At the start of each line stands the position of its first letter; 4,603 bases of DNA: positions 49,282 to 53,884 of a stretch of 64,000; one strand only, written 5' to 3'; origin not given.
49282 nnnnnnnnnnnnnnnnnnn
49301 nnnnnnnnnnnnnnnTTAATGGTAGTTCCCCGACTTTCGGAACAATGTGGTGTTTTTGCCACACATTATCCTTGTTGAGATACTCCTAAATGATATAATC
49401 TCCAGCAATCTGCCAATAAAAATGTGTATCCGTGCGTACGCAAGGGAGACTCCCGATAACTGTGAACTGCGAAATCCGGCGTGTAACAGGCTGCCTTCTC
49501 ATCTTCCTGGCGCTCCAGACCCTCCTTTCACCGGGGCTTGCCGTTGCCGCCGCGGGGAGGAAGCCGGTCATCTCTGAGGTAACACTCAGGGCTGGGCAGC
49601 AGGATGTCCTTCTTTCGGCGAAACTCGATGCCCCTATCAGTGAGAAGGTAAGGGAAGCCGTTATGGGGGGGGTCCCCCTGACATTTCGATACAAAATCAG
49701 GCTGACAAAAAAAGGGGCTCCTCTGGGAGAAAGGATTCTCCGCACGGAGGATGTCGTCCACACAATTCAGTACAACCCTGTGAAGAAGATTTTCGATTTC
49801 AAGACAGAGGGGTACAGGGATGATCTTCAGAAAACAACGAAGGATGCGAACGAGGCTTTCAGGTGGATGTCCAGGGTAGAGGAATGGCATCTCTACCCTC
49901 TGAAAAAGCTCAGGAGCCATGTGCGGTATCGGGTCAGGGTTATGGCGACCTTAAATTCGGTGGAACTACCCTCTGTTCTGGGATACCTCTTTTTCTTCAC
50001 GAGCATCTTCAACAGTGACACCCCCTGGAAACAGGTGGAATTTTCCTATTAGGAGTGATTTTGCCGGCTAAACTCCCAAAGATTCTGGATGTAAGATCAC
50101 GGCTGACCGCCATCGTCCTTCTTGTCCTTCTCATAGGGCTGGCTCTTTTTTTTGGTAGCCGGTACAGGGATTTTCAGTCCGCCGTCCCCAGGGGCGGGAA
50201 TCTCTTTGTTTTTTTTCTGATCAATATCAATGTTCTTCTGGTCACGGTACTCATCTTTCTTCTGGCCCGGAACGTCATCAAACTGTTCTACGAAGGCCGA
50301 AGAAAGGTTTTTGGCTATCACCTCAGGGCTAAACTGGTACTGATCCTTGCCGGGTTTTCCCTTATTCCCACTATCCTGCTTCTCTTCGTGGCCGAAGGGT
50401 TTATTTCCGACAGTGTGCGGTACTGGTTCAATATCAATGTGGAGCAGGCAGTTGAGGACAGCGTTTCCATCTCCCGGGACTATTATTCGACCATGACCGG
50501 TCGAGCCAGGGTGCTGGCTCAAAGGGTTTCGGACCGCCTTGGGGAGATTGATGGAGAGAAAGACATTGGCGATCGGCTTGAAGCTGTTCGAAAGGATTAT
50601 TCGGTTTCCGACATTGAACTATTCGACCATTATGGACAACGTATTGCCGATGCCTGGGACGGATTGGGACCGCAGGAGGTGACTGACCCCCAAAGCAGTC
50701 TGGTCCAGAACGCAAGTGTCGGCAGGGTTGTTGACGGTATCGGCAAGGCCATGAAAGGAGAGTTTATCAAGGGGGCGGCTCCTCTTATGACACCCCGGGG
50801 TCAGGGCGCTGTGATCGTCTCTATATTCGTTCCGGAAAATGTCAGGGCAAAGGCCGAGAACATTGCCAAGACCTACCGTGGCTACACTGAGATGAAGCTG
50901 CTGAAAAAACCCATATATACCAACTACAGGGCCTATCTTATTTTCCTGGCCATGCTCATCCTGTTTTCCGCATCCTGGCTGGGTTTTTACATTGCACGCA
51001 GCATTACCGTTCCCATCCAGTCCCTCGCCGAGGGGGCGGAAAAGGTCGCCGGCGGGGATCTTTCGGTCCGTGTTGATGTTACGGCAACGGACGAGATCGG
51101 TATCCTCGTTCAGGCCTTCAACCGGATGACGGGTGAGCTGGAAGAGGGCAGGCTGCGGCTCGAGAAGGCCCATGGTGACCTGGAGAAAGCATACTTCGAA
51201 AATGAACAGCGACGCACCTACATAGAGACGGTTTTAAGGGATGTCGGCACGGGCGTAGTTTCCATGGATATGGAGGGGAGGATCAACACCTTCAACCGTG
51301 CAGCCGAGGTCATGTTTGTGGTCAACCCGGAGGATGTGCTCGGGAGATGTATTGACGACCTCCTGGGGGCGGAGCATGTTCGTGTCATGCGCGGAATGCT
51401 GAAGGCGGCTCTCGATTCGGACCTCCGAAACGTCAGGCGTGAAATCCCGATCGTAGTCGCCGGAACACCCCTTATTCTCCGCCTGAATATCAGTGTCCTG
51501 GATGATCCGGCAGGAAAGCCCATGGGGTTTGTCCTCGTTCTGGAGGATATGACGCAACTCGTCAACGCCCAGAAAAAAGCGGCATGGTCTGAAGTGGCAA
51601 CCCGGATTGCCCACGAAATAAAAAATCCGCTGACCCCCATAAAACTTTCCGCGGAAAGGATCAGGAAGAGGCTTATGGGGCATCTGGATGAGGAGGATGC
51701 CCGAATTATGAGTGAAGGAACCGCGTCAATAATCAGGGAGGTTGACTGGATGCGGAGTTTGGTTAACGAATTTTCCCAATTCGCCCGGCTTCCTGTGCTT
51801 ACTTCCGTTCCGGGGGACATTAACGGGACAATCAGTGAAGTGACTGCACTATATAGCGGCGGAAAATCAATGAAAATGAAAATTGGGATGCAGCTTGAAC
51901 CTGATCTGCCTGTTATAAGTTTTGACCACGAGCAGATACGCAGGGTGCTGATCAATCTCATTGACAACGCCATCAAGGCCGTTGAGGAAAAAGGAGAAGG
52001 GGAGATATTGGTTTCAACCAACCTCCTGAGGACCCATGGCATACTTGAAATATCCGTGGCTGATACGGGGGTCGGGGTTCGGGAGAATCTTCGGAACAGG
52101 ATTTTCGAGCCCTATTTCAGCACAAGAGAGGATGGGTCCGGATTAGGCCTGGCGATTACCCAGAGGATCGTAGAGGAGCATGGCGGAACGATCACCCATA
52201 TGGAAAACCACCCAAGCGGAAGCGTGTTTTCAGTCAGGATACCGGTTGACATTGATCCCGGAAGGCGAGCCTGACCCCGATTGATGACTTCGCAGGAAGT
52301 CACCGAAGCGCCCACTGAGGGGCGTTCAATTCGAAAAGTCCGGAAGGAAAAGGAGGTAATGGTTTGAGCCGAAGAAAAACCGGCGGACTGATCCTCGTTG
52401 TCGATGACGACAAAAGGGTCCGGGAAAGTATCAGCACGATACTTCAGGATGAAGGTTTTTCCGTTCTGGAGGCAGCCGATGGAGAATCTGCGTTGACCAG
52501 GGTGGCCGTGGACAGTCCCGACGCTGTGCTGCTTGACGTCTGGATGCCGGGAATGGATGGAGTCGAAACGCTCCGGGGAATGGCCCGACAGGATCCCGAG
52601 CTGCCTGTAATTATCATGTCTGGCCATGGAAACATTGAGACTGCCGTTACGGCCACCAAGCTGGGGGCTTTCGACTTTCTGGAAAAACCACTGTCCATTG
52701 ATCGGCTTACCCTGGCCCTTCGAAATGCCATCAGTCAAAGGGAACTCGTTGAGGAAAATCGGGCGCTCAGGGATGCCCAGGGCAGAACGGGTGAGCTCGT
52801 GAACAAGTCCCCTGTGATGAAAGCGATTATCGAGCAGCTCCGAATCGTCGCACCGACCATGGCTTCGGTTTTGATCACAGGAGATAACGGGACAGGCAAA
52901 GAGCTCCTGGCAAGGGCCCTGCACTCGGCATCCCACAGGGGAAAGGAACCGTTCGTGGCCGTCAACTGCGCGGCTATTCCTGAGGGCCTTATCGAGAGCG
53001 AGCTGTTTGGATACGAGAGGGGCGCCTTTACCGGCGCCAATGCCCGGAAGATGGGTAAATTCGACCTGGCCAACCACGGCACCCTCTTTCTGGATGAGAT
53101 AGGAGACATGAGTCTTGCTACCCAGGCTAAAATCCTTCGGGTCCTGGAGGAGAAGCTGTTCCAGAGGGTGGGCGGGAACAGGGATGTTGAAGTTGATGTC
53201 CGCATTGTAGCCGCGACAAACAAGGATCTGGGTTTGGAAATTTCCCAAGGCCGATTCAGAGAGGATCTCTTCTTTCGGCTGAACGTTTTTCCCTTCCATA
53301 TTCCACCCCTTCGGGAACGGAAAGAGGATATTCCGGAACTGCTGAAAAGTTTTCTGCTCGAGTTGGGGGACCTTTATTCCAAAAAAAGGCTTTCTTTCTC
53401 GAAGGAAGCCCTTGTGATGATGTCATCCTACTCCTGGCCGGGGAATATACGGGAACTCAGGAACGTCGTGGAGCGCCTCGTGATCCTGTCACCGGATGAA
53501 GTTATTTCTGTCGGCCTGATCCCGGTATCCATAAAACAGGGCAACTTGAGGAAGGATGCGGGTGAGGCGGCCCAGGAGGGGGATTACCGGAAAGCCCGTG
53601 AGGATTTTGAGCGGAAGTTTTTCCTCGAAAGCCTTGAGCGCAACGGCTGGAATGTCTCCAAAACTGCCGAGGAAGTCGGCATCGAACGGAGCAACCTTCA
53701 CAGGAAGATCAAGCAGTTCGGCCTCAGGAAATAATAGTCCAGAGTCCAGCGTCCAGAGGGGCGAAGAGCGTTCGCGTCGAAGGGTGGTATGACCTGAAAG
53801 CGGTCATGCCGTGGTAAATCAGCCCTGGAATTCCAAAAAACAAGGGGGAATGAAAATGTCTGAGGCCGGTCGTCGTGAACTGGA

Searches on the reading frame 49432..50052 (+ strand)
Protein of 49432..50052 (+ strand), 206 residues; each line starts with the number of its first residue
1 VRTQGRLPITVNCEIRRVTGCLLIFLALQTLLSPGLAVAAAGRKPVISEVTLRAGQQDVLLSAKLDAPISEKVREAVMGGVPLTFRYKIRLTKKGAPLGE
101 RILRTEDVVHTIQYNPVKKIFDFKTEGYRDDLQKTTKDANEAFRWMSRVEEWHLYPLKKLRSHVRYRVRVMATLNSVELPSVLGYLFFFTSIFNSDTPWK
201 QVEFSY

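Call 18: search_protein_families(library=ncbifam, max_evalue=1e-25, proteins=[window:49432-50052:+])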
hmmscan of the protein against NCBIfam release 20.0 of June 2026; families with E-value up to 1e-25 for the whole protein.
window:49432-50052:+ (206 aa): 0 families

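Call 25: search_protein_families(library=pfam, max_evalue=1e-10, proteins=[window:49432-50052:+])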
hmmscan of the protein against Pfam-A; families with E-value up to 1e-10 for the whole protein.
window:49432-50052:+ (206 aa): 1 family
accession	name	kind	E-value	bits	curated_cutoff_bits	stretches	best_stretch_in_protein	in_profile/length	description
PF14334.11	DUF4390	-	3.7e-27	95.2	27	1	46-202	5-160/161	Domain of unknown function (DUF4390)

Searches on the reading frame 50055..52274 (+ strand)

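Call 18: search_protein_families(library=ncbifam, max_evalue=1e-25, proteins=[window:50055-52274:+])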
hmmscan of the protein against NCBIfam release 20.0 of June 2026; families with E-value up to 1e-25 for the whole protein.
window:50055-52274:+ (739 aa): 18 families
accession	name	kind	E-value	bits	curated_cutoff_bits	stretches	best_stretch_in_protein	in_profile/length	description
NF047496.1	HK_LIC11548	equivalog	1.5e-68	232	750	1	501-731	350-589/589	LIC_11548 family sensor histidine kinase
NF008468.0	PRK11360.1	equivalog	1.8e-67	228.1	646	1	386-732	266-609/616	two-component system sensor histidine kinase AtoS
NF033092.0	HK_WalK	equivalog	2.3e-52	178.4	725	1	299-731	183-594/594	cell wall metabolism sensor histidine kinase WalK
NF046044.1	PnpS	equivalog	9.9e-40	136.7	400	1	320-730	1-390/390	two-component system histidine kinase PnpS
NF007688.0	PRK10364.1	equivalog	9.1e-38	130.2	479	1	506-733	235-453/460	two-component system sensor histidine kinase ZraS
NF045911.1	TCSHisKinNblS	equivalog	2.8e-33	115.2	1000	1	311-727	199-616/621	two-component system sensor histidine kinase NblS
NF008293.1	PRK11073.1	equivalog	4.8e-32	111.6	240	1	391-731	10-347/349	nitrogen regulation protein NR(II)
NF041777.1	sens_FixL_Rhizob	equivalog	8.8e-32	110.4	850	1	500-731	251-481/485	sensor protein FixL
NF010411.0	PRK13837.1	equivalog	8.7e-29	100.1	647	1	514-731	453-675/828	two-component system VirA-like sensor kinase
NF006800.0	PRK09303.1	equivalog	3.1e-28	98.8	342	1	513-731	153-377/383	histidine kinase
NF052574.1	HisKinEspCMyxo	equivalog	4e-28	98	1200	1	389-730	285-636/785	serine histidine kinase EspC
NF040691.1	MtrAB_MtrB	equivalog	1.2e-27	97.1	450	0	518-731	278-492/507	MtrAB system histidine kinase MtrB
NF007004.0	PRK09467.1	equivalog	1.2e-27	96.9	415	0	518-731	239-436/440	two-component system sensor histidine kinase EnvZ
TIGR02956.1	TMAO_torS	equivalog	2e-27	95.7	676.5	0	587-732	537-683/967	TMAO reductase system sensor histidine kinase/response regulator TorS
NF008318.0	PRK11107.1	equivalog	8.3e-27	93.6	890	0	581-734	360-521/920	two-component sensor histidine kinase BarA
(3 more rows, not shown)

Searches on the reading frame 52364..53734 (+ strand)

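Call 18: search_protein_families(library=ncbifam, max_evalue=1e-25, proteins=[window:52364-53734:+])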
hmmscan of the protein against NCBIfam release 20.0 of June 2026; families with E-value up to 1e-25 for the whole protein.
window:52364-53734:+ (456 aa): 26 families (the best 25 are shown)
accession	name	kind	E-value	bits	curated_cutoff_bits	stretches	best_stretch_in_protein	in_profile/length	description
NF051870.1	NAssimRespRegNtrX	equivalog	1.6e-145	485.5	600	1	10-454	4-452/452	nitrogen assimilation response regulator NtrX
NF008469.0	PRK11361.1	equivalog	6.4e-138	460.3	714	1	9-454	6-456/461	acetoacetate metabolism transcriptional regulator AtoC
TIGR01818.1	ntrC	equivalog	5.5e-132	440.8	558.6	1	10-423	1-414/463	nitrogen regulation protein NR(I)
TIGR02915.1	PEP_resp_reg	equivalog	7.1e-122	407.4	502.6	1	10-454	1-444/445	PEP-CTERM-box response regulator transcription factor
NF007689.0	PRK10365.1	equivalog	4.7e-114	381.6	760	1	10-449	8-439/441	sigma-54-dependent response regulator transcription factor ZraR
NF011695.0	PRK15115.1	equivalog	9.2e-112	374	763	1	8-449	7-433/445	two-component system response regulator GlrR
NF041946.1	LuxO_transreg_Vib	equivalog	3.3e-111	372.3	800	1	13-410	2-401/463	quorum-sensing sigma-54 dependent transcriptional regulator LuxO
NF041552.1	TF_PrdR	equivalog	5.6e-111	371.6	795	1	114-452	239-576/577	sigma-54 dependent transcriptional regulator PrdR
NF008176.1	PRK10923.1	equivalog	7.7e-108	361.1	620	1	8-398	4-393/469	nitrogen regulation protein NR(I)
NF003451.0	PRK05022.1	equivalog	2.1e-105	353.4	476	1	127-455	174-511/512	nitric oxide reductase transcriptional regulator NorR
TIGR01817.1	nifA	equivalog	4.4e-103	345.9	528.85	1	125-386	177-438/534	nif-specific transcriptional activator NifA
NF049963.1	RespRegFlgRCampy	domain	2.3e-99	333.1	750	1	10-453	3-428/429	fla regulon two-component system response regulator FlgR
NF038308.1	RNA_repair_RtcR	equivalog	5.5e-97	325.8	650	1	115-417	155-476/530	RNA repair transcriptional activator RtcR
NF050807.1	TransRegFlbDCaul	equivalog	2.1e-93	313.7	750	1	23-452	16-438/454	sigma-54-dependent transcriptional regulator FlbD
NF011958.0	PRK15429.1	equivalog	8.7e-90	302.2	830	1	126-455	358-687/692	formate hydrogenlyase transcriptional activator FlhA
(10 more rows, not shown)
